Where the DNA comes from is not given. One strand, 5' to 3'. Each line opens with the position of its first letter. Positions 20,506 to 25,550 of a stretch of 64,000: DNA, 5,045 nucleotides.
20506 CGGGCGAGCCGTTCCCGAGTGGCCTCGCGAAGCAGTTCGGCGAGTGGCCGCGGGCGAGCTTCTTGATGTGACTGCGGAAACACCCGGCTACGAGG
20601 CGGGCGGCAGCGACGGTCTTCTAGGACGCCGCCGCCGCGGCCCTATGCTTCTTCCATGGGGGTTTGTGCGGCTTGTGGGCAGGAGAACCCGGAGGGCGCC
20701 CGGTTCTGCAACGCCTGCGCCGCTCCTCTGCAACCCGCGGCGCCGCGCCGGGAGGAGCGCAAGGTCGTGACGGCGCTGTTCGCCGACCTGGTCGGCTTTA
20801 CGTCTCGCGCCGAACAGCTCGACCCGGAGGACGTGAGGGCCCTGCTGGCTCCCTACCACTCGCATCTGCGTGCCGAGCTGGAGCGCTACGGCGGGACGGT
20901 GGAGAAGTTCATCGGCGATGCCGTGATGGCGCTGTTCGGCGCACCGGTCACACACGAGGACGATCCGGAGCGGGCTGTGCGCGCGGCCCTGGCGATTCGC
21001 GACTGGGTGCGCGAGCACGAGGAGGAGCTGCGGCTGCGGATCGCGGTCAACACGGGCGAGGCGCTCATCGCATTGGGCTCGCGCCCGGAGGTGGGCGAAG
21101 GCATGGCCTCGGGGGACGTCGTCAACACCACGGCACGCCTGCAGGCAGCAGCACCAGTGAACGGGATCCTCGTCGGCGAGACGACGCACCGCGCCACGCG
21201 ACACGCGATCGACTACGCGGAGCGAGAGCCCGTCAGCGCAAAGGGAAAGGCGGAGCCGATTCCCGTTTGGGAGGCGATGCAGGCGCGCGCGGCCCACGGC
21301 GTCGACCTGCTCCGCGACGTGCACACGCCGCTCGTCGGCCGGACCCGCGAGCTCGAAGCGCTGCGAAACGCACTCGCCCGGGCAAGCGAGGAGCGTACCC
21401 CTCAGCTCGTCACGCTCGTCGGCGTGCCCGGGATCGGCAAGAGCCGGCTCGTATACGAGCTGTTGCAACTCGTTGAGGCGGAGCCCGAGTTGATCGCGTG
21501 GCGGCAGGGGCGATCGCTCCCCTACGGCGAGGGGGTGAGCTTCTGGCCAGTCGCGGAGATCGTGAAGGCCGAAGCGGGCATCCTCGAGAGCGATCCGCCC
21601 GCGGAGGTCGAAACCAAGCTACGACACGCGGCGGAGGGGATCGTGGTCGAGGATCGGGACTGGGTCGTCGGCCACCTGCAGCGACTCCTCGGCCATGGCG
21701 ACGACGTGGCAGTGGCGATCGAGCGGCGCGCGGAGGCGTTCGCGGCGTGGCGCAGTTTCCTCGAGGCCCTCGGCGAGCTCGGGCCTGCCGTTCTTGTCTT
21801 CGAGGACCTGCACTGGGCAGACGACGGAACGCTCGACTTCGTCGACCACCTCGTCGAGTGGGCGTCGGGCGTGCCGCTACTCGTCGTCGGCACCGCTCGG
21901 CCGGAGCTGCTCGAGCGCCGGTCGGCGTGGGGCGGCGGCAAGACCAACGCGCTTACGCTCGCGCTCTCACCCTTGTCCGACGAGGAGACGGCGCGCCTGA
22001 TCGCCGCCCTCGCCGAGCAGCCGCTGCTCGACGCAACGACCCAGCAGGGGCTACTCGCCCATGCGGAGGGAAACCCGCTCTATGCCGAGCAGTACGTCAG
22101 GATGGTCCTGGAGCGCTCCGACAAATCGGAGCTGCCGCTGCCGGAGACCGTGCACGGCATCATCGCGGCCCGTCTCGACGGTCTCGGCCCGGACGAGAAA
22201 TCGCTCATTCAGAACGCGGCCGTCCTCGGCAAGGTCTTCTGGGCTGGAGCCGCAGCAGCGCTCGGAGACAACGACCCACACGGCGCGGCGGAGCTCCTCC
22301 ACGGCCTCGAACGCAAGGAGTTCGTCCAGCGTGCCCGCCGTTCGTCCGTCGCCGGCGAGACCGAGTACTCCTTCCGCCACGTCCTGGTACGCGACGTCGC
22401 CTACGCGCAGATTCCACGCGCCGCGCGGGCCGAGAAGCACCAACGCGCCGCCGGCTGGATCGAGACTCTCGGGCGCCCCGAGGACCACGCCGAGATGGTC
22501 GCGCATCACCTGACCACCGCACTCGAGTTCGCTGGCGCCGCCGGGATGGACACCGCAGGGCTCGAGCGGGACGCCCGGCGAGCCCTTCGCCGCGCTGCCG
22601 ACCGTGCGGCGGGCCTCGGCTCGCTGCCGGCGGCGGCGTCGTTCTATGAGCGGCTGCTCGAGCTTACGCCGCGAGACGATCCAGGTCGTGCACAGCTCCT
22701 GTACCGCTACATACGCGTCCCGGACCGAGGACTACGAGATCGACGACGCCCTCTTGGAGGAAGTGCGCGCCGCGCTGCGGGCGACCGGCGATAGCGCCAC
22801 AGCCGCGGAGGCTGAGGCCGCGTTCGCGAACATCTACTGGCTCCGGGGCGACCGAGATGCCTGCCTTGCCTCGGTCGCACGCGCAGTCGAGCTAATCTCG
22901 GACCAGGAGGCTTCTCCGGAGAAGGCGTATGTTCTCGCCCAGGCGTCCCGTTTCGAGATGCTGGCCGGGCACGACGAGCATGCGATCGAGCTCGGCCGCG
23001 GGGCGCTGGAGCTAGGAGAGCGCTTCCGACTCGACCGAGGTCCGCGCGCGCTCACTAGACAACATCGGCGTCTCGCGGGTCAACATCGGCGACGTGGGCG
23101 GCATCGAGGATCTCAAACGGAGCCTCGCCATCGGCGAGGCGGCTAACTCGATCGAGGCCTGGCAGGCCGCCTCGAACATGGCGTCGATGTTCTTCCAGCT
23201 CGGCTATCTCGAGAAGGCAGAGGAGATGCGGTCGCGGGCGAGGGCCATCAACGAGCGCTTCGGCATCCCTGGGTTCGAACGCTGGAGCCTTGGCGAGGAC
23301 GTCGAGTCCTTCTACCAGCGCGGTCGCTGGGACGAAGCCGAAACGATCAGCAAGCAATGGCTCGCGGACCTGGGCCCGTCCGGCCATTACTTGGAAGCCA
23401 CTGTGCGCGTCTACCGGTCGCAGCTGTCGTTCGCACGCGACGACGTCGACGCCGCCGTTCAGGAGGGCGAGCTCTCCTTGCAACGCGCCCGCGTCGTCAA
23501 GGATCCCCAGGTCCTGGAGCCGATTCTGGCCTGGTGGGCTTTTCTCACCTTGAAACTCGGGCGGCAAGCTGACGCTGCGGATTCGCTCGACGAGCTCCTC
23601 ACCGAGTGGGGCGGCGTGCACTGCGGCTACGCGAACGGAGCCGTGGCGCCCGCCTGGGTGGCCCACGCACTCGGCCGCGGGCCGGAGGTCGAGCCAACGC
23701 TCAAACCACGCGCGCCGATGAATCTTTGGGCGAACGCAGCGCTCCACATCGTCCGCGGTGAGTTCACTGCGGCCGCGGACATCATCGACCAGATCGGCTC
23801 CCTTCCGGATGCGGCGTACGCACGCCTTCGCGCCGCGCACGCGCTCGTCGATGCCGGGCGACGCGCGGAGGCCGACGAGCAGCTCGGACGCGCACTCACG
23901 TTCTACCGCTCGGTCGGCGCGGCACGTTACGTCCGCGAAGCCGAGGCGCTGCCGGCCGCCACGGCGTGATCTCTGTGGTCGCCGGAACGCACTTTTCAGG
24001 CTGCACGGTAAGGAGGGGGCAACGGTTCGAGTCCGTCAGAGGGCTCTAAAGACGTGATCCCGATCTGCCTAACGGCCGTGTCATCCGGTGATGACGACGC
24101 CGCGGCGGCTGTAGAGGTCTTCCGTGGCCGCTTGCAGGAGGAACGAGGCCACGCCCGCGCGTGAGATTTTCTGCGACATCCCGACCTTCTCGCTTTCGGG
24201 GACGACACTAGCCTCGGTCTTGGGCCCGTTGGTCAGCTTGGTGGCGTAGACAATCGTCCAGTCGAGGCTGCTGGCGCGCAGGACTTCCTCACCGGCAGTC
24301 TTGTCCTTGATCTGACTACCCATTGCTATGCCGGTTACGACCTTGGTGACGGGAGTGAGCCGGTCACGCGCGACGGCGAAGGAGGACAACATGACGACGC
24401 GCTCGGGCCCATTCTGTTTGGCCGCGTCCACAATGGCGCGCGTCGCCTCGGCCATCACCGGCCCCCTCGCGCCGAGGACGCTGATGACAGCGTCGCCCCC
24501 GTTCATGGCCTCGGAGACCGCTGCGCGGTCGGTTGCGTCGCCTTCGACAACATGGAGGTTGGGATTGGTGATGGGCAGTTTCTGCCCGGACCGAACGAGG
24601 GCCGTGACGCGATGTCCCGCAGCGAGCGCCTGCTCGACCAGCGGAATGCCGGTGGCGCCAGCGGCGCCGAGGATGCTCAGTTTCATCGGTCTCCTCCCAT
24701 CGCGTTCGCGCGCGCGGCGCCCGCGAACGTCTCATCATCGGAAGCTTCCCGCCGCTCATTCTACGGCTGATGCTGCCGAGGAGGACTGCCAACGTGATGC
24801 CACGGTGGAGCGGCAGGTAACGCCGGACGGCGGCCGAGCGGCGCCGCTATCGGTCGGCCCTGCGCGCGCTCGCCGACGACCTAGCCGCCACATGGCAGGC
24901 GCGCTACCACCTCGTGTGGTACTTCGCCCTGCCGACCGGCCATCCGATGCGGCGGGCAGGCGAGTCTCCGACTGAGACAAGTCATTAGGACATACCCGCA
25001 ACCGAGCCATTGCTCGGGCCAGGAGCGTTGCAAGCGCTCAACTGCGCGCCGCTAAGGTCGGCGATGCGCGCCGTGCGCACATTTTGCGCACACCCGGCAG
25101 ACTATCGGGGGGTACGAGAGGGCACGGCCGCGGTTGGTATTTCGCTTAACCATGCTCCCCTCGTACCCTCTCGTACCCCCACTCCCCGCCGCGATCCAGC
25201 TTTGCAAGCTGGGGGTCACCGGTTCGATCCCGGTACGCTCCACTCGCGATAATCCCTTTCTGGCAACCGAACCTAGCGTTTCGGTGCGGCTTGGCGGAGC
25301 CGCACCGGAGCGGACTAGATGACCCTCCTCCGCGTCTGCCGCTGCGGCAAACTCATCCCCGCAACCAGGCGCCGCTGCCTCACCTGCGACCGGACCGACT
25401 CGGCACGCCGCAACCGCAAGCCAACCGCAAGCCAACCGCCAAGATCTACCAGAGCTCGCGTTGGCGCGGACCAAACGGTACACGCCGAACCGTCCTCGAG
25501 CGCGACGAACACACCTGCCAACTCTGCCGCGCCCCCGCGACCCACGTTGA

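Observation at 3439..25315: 21.9-kb segment bracketed by 119/120-nt direct repeats of the tRNA-Ala 3' half: a tRNA-targeted island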

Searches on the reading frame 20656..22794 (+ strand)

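Call 12: search_protein_families(library=pfam, proteins=[window:20656-22794:+], max_evalue=0.01)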
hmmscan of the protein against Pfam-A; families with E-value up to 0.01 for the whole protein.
window:20656-22794:+ (712 aa): 6 families
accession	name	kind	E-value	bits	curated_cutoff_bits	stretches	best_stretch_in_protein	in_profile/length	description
PF13191.12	AAA_16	-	1.9e-20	74.5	32.6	1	225-411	1-167/167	AAA ATPase domain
PF00211.25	Guanylate_cyc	-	1.4e-16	61.1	21.9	1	34-200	5-175/183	Adenylate and Guanylate cyclase catalytic domain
PF13240.11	Zn_Ribbon_1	-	1.1e-05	25.5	25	1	4-25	2-23/23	zinc-ribbon domain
PF12773.13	DZR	-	0.0003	21.3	27.3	1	4-26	1-23/45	Double zinc ribbon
PF13401.12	AAA_22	-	0.00043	21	27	1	248-414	4-124/130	AAA domain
PF24463.1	DUF7577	-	0.00069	19.6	28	1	3-26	4-27/27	Domain of unknown function (DUF7577)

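Call 80: search_protein_families(library=padloc, proteins=[window:20656-22794:+], max_evalue=0.001)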
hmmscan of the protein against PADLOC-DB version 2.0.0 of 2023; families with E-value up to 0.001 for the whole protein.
window:20656-22794:+ (712 aa): 6 families
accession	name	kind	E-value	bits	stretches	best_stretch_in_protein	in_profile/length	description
PDLC00734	PycC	-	9.2e-13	46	1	29-163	182-321/374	Pycsar cyclase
PDLC02366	PycC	-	4.3e-08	30.5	1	30-185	270-437/486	-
PDLC02370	PycC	-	2.4e-07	28.4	1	34-191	78-248/340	-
PDLC02367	PycC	-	3.8e-07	27.8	1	39-191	45-202/226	-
PDLC00765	PycC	-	7.9e-05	19.9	1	38-138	258-369/477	Pycsar cyclase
PDLC00762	PycC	-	9.9e-05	19.4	0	29-113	274-363/508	Pycsar cyclase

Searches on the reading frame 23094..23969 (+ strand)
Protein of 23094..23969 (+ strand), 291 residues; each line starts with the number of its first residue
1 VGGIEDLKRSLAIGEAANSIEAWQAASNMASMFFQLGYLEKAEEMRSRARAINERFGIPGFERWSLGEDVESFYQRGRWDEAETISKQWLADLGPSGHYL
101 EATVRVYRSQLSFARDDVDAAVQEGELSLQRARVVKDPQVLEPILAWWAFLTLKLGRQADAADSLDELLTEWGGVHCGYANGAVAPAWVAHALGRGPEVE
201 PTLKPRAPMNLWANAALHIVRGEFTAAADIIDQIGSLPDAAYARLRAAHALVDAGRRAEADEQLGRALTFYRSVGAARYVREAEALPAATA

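Call 12: search_protein_families(library=pfam, proteins=[window:23094-23969:+], max_evalue=0.01)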
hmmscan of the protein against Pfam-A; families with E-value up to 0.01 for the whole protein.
window:23094-23969:+ (291 aa): 3 families
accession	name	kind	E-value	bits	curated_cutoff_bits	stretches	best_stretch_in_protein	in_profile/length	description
PF17874.7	TPR_MalT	-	9.7e-06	25.5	45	1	27-170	126-268/336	MalT-like TPR region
PF13424.12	TPR_12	-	0.00019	22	30.1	0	25-88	5-70/77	Tetratricopeptide repeat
PF07721.20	TPR_4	-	0.0003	21.5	27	0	74-84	12-22/26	Tetratricopeptide repeat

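Call 80: search_protein_families(library=padloc, proteins=[window:23094-23969:+], max_evalue=0.001)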
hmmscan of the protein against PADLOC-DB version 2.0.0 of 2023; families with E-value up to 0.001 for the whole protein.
window:23094-23969:+ (291 aa): 0 families

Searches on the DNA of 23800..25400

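Call 74: search_rna_families(source=window, start=23800, end=25400, threshold=evalue, max_evalue=10)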
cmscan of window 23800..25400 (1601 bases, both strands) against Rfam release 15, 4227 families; matches with E-value up to 10: 17.
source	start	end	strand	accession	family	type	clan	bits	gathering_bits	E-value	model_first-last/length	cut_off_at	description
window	25107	25181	-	RF03964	mir-H1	Gene; miRNA;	-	24.4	97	0.34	1-85/85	no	mir-H1 microRNA precursor family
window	25108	25180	+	RF03946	mir-3132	Gene; miRNA;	-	23.8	84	0.31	1-75/75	no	mir-3132 microRNA precursor family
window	25107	25181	+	RF03964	mir-H1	Gene; miRNA;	-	23.7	97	0.47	1-85/85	no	mir-H1 microRNA precursor family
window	25103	25184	-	RF03778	mir-483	Gene; miRNA;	-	23.5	60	0.18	1-75/75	no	mir-483 microRNA precursor family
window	24751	24846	+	RF02682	HDV-F-prausnitzii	Gene; ribozyme;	-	23.3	44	0.11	1-74/74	no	HDV ribozyme from F. prausnitzii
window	25109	25180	+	RF03778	mir-483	Gene; miRNA;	-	22.4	60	0.32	1-75/75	no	mir-483 microRNA precursor family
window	25108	25180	-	RF04159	MIR1437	Gene; miRNA;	-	20.1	168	1.6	1-192/192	no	MIR1437 microRNA precursor family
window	25107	25181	+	RF00942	mir-1224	Gene; miRNA;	-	19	105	3.2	1-86/86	no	mir-1224 microRNA precursor family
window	25099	25197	-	RF03792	MIR6462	Gene; miRNA;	-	19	96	3.3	1-119/119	no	MIR6462 microRNA precursor family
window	25273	25318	+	RF03736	mir-3130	Gene; miRNA;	-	18.7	95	2.1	1-75/75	no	mir-3130 microRNA precursor family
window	25108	25180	+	RF04159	MIR1437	Gene; miRNA;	-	18.7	168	3.3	1-192/192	no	MIR1437 microRNA precursor family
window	25107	25180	-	RF03192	mir-6794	Gene; miRNA;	-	18.3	74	3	3-59/62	no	mir-6794 microRNA precursor family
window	25111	25191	-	RF02804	PyrR206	Gene; snRNA; snoRNA; HACA-box;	-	16.3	46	7.7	1-60/60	no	Pyrobaculum sRNA 206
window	24079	24131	+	RF01724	SAM-Chlorobi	Cis-reg;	-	15.8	35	6.2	1-87/87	no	SAM-Chlorobi RNA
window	25103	25187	-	RF00760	mir-342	Gene; miRNA;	-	15.2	60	5.7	1-99/99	no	mir-342 microRNA precursor family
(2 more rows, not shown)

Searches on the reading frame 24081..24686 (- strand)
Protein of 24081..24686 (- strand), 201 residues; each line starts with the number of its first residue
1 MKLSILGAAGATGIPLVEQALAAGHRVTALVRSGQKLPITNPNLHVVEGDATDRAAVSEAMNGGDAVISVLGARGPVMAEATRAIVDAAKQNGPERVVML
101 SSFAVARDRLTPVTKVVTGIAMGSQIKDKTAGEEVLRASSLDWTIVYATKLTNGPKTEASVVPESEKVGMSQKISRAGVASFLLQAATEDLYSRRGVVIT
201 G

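Call 12: search_protein_families(library=pfam, proteins=[window:24081-24686:-], max_evalue=0.01)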
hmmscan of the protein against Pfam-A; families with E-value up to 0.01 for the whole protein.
window:24081-24686:- (201 aa): 5 families
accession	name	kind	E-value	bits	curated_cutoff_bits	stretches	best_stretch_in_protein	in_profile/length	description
PF13460.12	NAD_binding_10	-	5.5e-45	153.9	27.2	1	7-189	1-183/184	NAD(P)H-binding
PF05368.20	NmrA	-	3.5e-15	56.8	27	1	3-148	5-150/298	NmrA-like family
PF01370.27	Epimerase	-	4.7e-09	36.4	20.9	1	5-106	3-119/240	NAD dependent epimerase/dehydratase family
PF09754.15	PAC2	-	0.00016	22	25.8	1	29-129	46-139/215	PAC2 family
PF01073.25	3Beta_HSD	-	0.001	18.6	22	1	5-106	2-120/280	3-beta hydroxysteroid dehydrogenase/isomerase family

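Call 43: find_encoding_contigs(protein=window:24081-24686:-, flank=10000, max_places=6)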
Protein window:24081-24686:- (201 aa): no gene with exactly this product is on record in the collection.

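Call 64: find_homologous_proteins(query=window:24081-24686:-, max_evalue=1e-40)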
Query window:24081-24686:- (201 aa): 643 proteins with E <= 1e-40 among 3861 candidates; the best 120 are listed.
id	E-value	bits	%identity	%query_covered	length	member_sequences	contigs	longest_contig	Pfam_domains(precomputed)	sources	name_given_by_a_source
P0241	2.5e-113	394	97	100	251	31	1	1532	PF05368.20,PF13460.13,PF01370.28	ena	-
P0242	4.9e-113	393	97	100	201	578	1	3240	PF05368.20,PF13460.13,PF01370.28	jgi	jgi:uncharacterized protein YbjT (DUF2867 family)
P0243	9.4e-111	386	94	100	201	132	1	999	PF05368.20,PF13460.13,PF01370.28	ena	-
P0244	2.6e-109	381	94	100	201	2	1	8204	PF05368.20,PF13460.13,PF01370.28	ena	-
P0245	6.5e-109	380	93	100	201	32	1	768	PF05368.20,PF13460.13,PF01370.28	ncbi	-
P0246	7.5e-108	376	93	100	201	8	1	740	PF05368.20,PF13460.13,PF01370.28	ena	-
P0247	4.9e-107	373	92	100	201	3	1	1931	PF05368.20,PF13460.13,PF01370.28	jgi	jgi:uncharacterized protein YbjT (DUF2867 family)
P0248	6.2e-107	373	93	100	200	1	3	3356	PF05368.20,PF13460.13,PF01370.28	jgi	jgi:uncharacterized protein YbjT (DUF2867 family)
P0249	8.9e-106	369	91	100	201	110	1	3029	PF05368.20,PF13460.13,PF01370.28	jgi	jgi:putative NADH-flavin reductase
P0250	9.4e-106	369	94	100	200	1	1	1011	PF05368.20,PF13460.13,PF01370.28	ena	-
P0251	5.3e-105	367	91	100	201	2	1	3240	PF05368.20,PF13460.13,PF01370.28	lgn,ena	-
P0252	8.7e-105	366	92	100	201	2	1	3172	PF05368.20,PF13460.13,PF01370.28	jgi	jgi:putative NADH-flavin reductase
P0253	1.0e-104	366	91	100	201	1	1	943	PF05368.20,PF13460.13,PF01370.28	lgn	-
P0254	1.6e-104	365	90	100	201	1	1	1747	PF05368.20,PF13460.13,PF01370.28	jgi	jgi:putative NADH-flavin reductase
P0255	6.1e-104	363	90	100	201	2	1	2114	PF05368.20,PF13460.13,PF01370.28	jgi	jgi:putative NADH-flavin reductase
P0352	4.6e-93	328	93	89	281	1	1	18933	PF05368.20,PF13460.13,PF01370.28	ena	-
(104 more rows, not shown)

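Call 65: find_encoding_contigs(protein=P0242, flank=10000, max_places=3)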
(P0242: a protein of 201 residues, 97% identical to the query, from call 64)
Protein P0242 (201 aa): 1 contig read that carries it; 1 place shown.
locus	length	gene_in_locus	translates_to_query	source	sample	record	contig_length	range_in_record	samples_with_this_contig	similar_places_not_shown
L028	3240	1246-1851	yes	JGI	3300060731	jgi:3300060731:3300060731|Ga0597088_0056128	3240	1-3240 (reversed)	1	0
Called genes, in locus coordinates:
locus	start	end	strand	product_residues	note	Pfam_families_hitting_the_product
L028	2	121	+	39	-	?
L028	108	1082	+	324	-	PF24684:Vgb_lyase (faint), PF08450:SGL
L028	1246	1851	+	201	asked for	PF01370:Epimerase, PF05368:NmrA, PF13460:NAD_binding_10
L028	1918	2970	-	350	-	PF01022:HTH_5, PF12840:HTH_20 (weak), PF21234:Phosphatase-like_N, PF01451:LMWPc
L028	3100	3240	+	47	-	?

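Call 66: find_encoding_contigs(protein=P0244, flank=10000, max_places=2)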
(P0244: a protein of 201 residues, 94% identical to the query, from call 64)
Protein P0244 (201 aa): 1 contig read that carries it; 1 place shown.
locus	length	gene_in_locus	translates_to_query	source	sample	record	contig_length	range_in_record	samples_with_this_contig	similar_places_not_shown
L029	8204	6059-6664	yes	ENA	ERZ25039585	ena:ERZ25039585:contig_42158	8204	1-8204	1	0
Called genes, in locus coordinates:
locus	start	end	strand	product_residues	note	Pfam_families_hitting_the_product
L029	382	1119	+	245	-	PF13378:MR_MLE_C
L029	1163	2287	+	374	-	PF01547:SBP_bac_1, PF13416:SBP_bac_8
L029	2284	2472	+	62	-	-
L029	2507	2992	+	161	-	-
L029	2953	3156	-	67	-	-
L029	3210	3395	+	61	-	-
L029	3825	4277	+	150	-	-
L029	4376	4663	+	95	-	PF00005:ABC_tran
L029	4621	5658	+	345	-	PF00005:ABC_tran, PF17912:OB_MalK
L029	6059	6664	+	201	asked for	PF01370:Epimerase, PF05368:NmrA, PF13460:NAD_binding_10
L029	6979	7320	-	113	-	-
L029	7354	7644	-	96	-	-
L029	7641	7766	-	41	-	-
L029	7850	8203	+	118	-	?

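Call 67: find_encoding_contigs(protein=P0352, flank=10000, max_places=2)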
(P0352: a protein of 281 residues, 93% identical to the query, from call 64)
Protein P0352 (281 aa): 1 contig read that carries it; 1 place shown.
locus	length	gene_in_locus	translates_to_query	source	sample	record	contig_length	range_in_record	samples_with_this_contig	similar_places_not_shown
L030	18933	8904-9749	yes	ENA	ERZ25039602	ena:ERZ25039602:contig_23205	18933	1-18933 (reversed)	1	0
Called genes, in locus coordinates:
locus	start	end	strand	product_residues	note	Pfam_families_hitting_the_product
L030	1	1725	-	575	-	?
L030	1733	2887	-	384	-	-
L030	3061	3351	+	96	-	-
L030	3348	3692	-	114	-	-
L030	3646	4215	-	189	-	PF01584:CheW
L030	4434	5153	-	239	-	PF00483:NTP_transferase, PF12804:NTP_transf_3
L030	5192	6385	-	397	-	PF00155:Aminotran_1_2 (weak), PF01041:DegT_DnrJ_EryC1, PF00266:Aminotran_5 (weak), PF01212:Beta_elim_lyase (weak), PF01053:Cys_Met_Meta_PP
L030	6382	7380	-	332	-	PF00288:GHMP_kinases_N, PF08544:GHMP_kinases_C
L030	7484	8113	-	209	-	PF02779:Transket_pyr (weak), PF02780:Transketolase_C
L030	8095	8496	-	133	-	PF04075:F420H2_quin_red (weak)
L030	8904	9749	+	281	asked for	PF01370:Epimerase, PF05368:NmrA, PF13460:NAD_binding_10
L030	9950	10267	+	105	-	PF08803:ydhR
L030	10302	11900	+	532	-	PF13191:AAA_16 (weak), PF13401:AAA_22 (faint), PF05729:NACHT (faint)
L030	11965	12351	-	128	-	-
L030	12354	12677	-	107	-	PF20408:Abhydrolase_11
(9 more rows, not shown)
